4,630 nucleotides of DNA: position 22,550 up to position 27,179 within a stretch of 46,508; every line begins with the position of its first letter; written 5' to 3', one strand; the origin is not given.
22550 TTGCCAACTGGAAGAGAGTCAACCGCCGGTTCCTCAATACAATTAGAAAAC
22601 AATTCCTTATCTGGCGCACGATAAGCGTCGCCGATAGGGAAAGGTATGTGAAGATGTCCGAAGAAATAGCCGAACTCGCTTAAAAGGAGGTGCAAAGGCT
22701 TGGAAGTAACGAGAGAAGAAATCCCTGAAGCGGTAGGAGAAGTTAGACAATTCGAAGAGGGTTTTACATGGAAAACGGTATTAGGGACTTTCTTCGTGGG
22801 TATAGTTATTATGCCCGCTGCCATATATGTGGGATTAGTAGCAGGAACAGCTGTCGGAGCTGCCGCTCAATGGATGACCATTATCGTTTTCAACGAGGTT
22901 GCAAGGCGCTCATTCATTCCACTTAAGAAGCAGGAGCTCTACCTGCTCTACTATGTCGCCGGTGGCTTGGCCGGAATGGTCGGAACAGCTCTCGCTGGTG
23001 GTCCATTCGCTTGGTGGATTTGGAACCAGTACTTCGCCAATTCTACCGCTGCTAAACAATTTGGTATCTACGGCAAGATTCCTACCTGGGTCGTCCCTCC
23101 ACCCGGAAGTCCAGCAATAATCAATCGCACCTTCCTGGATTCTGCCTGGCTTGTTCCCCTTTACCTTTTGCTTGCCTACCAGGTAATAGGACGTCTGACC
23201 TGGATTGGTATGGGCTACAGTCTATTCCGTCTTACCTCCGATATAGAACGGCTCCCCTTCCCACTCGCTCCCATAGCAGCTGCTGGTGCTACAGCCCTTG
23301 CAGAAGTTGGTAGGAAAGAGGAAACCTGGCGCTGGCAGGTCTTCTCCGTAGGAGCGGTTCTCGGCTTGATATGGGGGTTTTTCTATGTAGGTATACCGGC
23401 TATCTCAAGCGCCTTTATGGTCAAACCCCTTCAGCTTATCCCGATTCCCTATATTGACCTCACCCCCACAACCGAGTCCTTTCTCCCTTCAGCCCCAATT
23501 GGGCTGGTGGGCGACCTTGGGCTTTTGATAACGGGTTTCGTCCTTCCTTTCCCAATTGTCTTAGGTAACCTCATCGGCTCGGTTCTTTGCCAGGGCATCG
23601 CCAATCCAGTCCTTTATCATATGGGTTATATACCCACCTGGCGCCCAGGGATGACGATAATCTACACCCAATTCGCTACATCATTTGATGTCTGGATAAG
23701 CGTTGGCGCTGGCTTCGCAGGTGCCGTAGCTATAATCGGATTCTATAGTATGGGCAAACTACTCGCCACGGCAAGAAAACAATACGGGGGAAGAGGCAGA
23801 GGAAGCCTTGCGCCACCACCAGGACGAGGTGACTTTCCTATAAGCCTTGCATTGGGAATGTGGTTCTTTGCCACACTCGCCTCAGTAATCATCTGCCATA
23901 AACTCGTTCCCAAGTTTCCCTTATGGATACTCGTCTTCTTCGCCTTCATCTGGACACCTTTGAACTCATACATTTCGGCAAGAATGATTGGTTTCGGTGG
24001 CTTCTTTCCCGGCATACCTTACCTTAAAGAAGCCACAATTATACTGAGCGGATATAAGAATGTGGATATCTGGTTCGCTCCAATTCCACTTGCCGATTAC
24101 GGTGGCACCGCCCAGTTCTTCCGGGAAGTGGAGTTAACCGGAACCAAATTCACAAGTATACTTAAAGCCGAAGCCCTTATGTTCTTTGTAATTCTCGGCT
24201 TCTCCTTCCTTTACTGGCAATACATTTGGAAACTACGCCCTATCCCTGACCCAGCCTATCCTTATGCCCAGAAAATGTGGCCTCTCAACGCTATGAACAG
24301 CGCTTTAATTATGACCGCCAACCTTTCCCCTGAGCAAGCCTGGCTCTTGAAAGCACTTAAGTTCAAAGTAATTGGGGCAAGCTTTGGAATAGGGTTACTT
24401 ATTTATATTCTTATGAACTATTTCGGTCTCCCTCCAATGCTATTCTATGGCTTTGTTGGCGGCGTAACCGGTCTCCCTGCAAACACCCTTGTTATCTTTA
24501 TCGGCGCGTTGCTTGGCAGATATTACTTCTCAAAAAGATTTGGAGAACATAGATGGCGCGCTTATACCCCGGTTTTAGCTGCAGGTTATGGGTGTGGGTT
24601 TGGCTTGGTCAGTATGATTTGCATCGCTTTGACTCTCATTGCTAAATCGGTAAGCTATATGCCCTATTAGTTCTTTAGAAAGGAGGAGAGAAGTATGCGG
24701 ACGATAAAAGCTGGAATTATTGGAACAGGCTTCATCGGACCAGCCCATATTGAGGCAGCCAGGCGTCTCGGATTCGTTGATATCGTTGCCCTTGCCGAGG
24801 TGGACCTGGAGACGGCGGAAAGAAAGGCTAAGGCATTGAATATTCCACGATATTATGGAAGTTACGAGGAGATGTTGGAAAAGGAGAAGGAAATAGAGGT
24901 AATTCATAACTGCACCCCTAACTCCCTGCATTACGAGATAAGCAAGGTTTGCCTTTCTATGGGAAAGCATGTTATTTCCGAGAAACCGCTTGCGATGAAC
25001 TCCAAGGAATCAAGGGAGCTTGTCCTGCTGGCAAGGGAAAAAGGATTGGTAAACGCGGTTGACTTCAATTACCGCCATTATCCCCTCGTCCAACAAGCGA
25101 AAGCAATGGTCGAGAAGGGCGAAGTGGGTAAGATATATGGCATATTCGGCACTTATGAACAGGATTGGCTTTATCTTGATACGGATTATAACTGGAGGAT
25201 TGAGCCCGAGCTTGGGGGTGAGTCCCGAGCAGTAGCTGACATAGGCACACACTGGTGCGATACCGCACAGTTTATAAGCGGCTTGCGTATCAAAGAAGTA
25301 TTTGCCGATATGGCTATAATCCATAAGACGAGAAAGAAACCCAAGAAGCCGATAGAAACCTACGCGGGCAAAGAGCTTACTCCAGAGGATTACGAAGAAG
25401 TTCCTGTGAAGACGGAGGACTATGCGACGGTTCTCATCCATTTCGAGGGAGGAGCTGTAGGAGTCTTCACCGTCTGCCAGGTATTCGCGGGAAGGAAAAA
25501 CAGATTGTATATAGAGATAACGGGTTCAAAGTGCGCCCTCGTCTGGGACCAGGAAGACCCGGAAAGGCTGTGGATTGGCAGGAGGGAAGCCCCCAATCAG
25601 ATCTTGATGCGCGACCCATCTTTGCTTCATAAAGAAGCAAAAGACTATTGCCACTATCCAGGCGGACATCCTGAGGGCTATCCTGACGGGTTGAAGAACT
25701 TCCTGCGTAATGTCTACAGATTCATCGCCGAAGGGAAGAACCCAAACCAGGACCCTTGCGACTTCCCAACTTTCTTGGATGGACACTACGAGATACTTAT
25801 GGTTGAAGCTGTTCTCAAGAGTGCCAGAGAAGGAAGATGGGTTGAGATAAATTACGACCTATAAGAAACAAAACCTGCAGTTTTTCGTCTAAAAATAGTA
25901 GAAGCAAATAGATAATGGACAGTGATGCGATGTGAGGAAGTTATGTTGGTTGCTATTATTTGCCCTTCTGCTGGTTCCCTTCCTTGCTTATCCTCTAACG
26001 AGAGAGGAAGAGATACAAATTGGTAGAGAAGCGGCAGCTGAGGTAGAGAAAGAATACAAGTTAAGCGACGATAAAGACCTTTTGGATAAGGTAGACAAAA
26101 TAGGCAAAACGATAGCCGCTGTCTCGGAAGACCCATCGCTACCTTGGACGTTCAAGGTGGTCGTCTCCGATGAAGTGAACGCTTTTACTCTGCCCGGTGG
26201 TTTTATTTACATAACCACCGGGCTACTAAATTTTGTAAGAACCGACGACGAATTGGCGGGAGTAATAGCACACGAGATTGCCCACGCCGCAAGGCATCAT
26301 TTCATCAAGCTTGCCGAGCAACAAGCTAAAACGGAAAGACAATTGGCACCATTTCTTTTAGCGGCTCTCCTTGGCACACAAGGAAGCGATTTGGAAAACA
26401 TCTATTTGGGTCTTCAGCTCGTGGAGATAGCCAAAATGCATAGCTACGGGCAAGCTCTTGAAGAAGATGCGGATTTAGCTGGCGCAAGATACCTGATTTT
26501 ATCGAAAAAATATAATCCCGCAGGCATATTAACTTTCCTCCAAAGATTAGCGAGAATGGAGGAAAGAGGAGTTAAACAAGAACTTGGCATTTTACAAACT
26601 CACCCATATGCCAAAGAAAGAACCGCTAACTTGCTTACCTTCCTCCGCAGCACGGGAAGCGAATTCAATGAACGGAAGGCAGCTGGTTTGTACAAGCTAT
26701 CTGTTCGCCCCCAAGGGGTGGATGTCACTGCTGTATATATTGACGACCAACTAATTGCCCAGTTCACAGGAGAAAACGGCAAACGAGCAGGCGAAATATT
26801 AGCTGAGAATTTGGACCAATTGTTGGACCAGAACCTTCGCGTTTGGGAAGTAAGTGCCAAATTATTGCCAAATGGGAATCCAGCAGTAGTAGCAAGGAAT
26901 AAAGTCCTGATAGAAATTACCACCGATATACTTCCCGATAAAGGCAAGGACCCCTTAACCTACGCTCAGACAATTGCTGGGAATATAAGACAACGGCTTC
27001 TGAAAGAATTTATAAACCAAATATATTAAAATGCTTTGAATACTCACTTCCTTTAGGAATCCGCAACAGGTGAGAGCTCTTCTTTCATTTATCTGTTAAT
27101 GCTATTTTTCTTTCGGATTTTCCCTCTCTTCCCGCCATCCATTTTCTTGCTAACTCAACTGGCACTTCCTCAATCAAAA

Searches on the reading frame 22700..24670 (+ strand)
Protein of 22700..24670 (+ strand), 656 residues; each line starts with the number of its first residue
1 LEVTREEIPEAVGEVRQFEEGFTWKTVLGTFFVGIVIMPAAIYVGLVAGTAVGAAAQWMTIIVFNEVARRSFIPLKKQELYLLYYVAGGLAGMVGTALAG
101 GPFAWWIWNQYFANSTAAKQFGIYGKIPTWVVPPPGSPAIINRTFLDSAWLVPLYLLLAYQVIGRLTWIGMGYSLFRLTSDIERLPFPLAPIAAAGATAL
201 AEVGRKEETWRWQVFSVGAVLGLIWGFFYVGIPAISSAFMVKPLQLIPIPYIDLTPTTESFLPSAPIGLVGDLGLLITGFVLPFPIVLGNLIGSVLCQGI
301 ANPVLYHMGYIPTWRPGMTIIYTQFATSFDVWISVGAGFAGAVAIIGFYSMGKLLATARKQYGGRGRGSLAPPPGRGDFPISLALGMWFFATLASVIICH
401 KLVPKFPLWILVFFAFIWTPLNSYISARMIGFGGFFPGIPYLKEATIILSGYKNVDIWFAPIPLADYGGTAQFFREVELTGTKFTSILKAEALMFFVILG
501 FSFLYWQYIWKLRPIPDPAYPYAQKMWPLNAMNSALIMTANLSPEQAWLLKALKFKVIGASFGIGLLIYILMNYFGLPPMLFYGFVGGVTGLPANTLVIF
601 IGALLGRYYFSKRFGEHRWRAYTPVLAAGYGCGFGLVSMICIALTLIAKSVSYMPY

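Call 5: search_protein_families(library=pfam, proteins=[window:22700-24670:+], max_evalue=0.01)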
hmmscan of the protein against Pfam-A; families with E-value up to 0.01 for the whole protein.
window:22700-24670:+ (656 aa): 0 families

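Call 6: search_protein_families(library=ncbifam, proteins=[window:22700-24670:+], max_evalue=0.01)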
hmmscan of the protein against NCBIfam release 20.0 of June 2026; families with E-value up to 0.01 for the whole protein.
window:22700-24670:+ (656 aa): 0 families

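Call 21: search_protein_families(library=pfam, proteins=[window:22700-24670:+], max_evalue=5)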
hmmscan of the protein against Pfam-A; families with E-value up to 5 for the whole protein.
window:22700-24670:+ (656 aa): 0 families
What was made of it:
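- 22700..24670 (+): Partner gene, 656 aa, about 14-16 TM helices: a divergent OPT (oligopeptide transporter) superfamily permease, 17 nt downstream of the giant gene. No Pfam hit for this sequence itself (calls 5, 21).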

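Call 30: find_homologous_proteins(query=window:22700-24670:+, max_evalue=0.001)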
Query window:22700-24670:+ (656 aa): 1951 proteins with E <= 0.001 among 8000 candidates; the best 120 are listed.
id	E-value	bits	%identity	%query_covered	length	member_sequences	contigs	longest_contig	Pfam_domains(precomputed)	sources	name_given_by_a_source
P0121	0.0e+0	1422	95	100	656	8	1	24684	-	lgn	-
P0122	0.0e+0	1354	90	100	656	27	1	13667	-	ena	-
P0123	0.0e+0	1325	89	100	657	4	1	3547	-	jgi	jgi:hypothetical protein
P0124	0.0e+0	1190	79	100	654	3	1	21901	-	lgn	-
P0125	1.2e-232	792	56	99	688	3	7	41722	-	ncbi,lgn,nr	ncbi:MAG: peptide transporter [Armatimonadetes bacterium]|nr:peptide transporter [Armatimonadota bac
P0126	1.7e-231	788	54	99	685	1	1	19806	-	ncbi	-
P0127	2.5e-230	785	55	100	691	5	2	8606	-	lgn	-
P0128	1.5e-229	782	54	100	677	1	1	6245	-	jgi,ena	-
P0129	6.4e-228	777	56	100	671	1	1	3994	-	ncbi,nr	ncbi:MAG: peptide transporter [Armatimonadota bacterium]|nr:peptide transporter [Armatimonadota bact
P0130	1.3e-227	776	55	100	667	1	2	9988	-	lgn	-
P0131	1.1e-225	769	56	98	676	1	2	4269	-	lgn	-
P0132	2.0e-225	768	55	99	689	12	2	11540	-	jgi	-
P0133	2.8e-225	768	54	98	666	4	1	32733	-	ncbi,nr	ncbi:MAG: peptide transporter [Armatimonadota bacterium]|nr:peptide transporter [Armatimonadota bact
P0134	1.0e-224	766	54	100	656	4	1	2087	-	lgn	-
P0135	1.7e-224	765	54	99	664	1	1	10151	-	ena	-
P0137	3.1e-223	761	54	99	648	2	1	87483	PF03169.21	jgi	-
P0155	9.4e-220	750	54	100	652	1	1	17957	PF03169.21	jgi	jgi:hypothetical protein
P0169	1.1e-218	746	51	99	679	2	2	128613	PF03169.21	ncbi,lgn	-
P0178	2.6e-217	742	53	97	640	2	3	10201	PF03169.21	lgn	-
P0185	9.2e-217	740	53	100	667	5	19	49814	-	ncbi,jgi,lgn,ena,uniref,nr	ncbi:peptide transporter [Candidatus Desantisbacteria bacterium CG_4_10_14_0_8_um_filter_48_22]|unir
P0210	7.7e-214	730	52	97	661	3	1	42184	PF03169.21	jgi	-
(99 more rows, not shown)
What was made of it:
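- NCBI names the partner 'peptide transporter' (call 30).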

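Call 32: search_protein_families(library=pfam, alignment_id=A2, max_evalue=1)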
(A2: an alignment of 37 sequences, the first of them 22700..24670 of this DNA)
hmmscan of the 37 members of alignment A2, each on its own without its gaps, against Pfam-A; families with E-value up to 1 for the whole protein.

A. member 1, window:22700-24670:+ (656 aa): 0 families

B. families by the number of members that match (of 37 scanned): 7 families
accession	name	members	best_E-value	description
PF03169.20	OPT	3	1.5e-09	OPT oligopeptide transporter protein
PF16935.10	Hol_Tox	1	0.024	Putative Holin-like Toxin (Hol-Tox)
PF16082.10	Phage_holin_2_4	1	0.034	Bacteriophage holin family, superfamily II-like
PF00771.25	FHIPEP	1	0.097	FHIPEP family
PF12046.13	CCB1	1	0.16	Cofactor assembly of complex C subunit B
PF01691.21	Adeno_E1B_19K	1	0.24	Adenovirus E1B 19K protein / small t-antigen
PF14002.11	YniB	1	0.28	YniB-like protein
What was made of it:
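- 22700..24670 (+): PF03169 is found in 3 of 37 family members, best E 1.5e-9 (call 32), and is precomputed in several homologs, some of which NCBI names 'peptide transporter' (call 30).
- On OPT oligopeptide transporter family (partner gene): Three of 37 homologs at about 50% identity hit PF03169, best E 1.5e-9 (call 32).
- Closest known: OPT. Same: PF03169 hits in some family members, best E 1.5e-9 (calls 30, 32).
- An OPT-like partner (calls 30, 32).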

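Call 33: search_solved_structures(query=A2, max_evalue=10, show_alignments=1)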
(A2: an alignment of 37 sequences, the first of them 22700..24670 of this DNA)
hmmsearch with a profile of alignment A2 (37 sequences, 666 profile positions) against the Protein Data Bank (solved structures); distinct sequences matched with E-value up to 10: 0.
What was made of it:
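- Closest known: OPT. Different: No solved structure matches by sequence (call 33).
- There is no direct Pfam hit for the window protein and no PDB sequence hit (calls 21, 33).
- Tried and rejected: No hit (call 33).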

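Call 68: find_encoding_contigs(protein=P0185, flank=10000, max_places=2)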
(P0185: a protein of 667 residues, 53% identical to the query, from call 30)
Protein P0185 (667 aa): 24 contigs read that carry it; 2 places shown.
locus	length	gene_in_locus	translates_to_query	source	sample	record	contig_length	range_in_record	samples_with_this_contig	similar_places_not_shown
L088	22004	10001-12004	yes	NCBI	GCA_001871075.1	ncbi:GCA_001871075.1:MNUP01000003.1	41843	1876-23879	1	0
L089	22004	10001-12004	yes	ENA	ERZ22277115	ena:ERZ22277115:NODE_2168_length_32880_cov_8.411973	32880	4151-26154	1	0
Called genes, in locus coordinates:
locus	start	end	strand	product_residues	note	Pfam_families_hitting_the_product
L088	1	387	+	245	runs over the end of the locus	-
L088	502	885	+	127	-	PF05402:PqqD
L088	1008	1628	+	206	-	PF02687:FtsX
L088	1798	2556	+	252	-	PF00005:ABC_tran, PF13304:AAA_21 (faint)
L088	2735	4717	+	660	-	PF20581:DUF6785, PF20580:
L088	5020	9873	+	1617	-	PF04389:Peptidase_M28, PF00754:F5_F8_type_C, PF22633:F5_F8_type_C_2, PF12704:MacB_PCD (weak), PF02687:FtsX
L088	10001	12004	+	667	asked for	-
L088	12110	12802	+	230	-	PF13385:Laminin_G_3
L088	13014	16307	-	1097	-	PF25596:CPSase_L_D1, PF02222:ATP-grasp, PF02786:CPSase_L_D2, PF02787:CPSase_L_D3, PF25596:CPSase_L_D1, PF02222:ATP-grasp, PF02786:CPSase_L_D2, PF02142:MGS, +7 more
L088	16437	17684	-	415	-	PF02812:ELFV_dehydrog_N, PF00208:ELFV_dehydrog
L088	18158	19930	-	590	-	PF25596:CPSase_L_D1, PF02786:CPSase_L_D2, PF13535:ATP-grasp_4 (weak), PF02787:CPSase_L_D3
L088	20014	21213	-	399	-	PF00988:CPSase_sm_chain, PF00117:GATase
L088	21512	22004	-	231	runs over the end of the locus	PF01590:GAF, PF13185:GAF_2, PF13492:GAF_3, PF03861:ANTAR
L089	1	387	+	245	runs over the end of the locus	-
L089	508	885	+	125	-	PF05402:PqqD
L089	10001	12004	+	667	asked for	-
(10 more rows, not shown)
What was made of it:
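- The same gene set survives a permuted order in a Desantisbacteria-labelled MAG (call 68).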

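Call 100: search_protein_families(library=padloc, proteins=[window:22700-24670:+], max_evalue=0.001)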
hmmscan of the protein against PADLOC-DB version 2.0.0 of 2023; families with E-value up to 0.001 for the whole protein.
window:22700-24670:+ (656 aa): 0 families

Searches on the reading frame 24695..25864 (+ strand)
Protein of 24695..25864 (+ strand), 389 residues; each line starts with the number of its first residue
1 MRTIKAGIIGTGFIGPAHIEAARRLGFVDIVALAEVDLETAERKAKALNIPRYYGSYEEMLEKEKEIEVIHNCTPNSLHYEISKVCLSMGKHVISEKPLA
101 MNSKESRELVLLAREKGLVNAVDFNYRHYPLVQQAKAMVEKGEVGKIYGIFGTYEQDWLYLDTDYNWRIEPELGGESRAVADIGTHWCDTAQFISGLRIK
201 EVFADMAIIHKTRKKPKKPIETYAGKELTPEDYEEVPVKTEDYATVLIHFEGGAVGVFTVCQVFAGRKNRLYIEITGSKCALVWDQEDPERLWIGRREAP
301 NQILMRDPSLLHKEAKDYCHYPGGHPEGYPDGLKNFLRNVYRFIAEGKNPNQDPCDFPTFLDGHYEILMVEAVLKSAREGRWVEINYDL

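Call 5: search_protein_families(library=pfam, proteins=[window:24695-25864:+], max_evalue=0.01)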
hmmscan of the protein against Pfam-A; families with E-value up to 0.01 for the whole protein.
window:24695-25864:+ (389 aa): 5 families
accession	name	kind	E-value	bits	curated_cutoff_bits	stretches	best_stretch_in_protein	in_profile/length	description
PF22725.1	GFO_IDH_MocA_C3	-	9.3e-26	90.7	27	1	132-282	1-123/124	GFO/IDH/MocA C-terminal domain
PF01408.29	GFO_IDH_MocA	-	2.8e-24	86.6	24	1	4-123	1-119/120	Oxidoreductase family, NAD-binding Rossmann fold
PF02894.22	GFO_IDH_MocA_C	-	3.5e-17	63.4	22.9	1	136-385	1-218/218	Oxidoreductase family, C-terminal alpha/beta domain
PF03435.24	Sacchrp_dh_NADP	-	2.6e-05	25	25.1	1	8-99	3-98/129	Saccharopine dehydrogenase NADP binding domain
PF03447.22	NAD_binding_3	-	0.00062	20.9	24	1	10-117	1-110/116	Homoserine dehydrogenase, NAD binding domain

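Call 6: search_protein_families(library=ncbifam, proteins=[window:24695-25864:+], max_evalue=0.01)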
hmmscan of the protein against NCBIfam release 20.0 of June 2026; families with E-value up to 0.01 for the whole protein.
window:24695-25864:+ (389 aa): 11 families
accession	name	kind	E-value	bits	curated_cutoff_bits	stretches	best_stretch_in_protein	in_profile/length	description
NF052479.1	LevoglcsnDh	equivalog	2e-51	174.9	650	1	1-292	1-297/386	levoglucosan dehydrogenase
TIGR04380.1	myo_inos_iolG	equivalog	1.6e-26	92.9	355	1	4-209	2-199/330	inositol 2-dehydrogenase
NF040723.1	UDP-GlcNAcDh_Arch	equivalog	1.8e-24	86.8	450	1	4-207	1-189/302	UDP-N-acetylglucosamine 3-dehydrogenase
NF041392.1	XylDh_Gfo6_Halo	equivalog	1.5e-22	79.9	350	1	4-210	17-227/350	D-xylose 1-dehydrogenase Gfo6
NF058561.1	BT_2158_fam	equivalog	4.2e-13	48.7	750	1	8-148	38-178/487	glycoside 3-dehydrogenase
NF008607.0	PRK11579.1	subfamily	1.4e-12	47.3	330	1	3-209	4-202/346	oxidoreductase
NF058563.1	BT_2159_fam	equivalog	8.4e-12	44.8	650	1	4-148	1-144/350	disaccharide 3-dehydrogenase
NF007574.0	PRK10206.1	equivalog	1e-11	44.5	352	1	55-150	55-149/345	oxidoreductase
NF052679.1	InsChiInosDhIolG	equivalog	1.6e-11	43.9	540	1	3-146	2-147/343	bifunctional inositol 2-dehydrogenase/D-chiro-inositol 1-dehydrogenase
NF006157.0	PRK08300.1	subfamily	0.0016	17.8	166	1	2-96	4-101/303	acetaldehyde dehydrogenase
TIGR03215.1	ac_ald_DH_ac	equivalog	0.0062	15.9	282.25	1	4-100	2-98/285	acetaldehyde dehydrogenase (acetylating)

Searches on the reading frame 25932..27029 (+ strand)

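Call 5: search_protein_families(library=pfam, proteins=[window:25932-27029:+], max_evalue=0.01)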
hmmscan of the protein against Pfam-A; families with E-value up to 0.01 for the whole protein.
window:25932-27029:+ (365 aa): 1 family
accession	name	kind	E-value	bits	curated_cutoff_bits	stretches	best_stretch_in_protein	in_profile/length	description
PF01435.24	Peptidase_M48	-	1.8e-25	90.3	20.3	1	53-235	6-183/186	Peptidase family M48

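Call 6: search_protein_families(library=ncbifam, proteins=[window:25932-27029:+], max_evalue=0.01)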
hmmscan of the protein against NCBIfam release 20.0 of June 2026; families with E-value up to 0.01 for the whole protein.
window:25932-27029:+ (365 aa): 8 families
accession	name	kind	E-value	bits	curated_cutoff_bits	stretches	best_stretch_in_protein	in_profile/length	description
NF052400.1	M48_BAM_BepA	equivalog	1.3e-27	96.7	570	1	22-233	41-252/483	beta-barrel assembly-enhancing protease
NF052399.1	M48_lipo_LoiP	exception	1.5e-16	60.6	365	1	19-234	35-240/247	metalloprotease LoiP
NF002363.0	PRK01345.1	equivalog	0.00039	19.6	422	1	91-123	108-139/318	zinc metalloprotease HtpX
NF002826.0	PRK03001.1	equivalog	0.0004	19.6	369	1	92-122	110-139/285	zinc metalloprotease HtpX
NF003965.0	PRK05457.1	equivalog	0.00067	19.1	245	1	75-127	98-153/285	protease HtpX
NF003425.0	PRK04897.1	equivalog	0.001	18.3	355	1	71-119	98-148/298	zinc metalloprotease HtpX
NF002775.0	PRK02870.1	equivalog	0.0034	16.7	285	1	69-128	129-192/338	zinc metalloprotease HtpX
NF002669.0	PRK02391.1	equivalog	0.0072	15.5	341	0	91-122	118-148/298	zinc metalloprotease HtpX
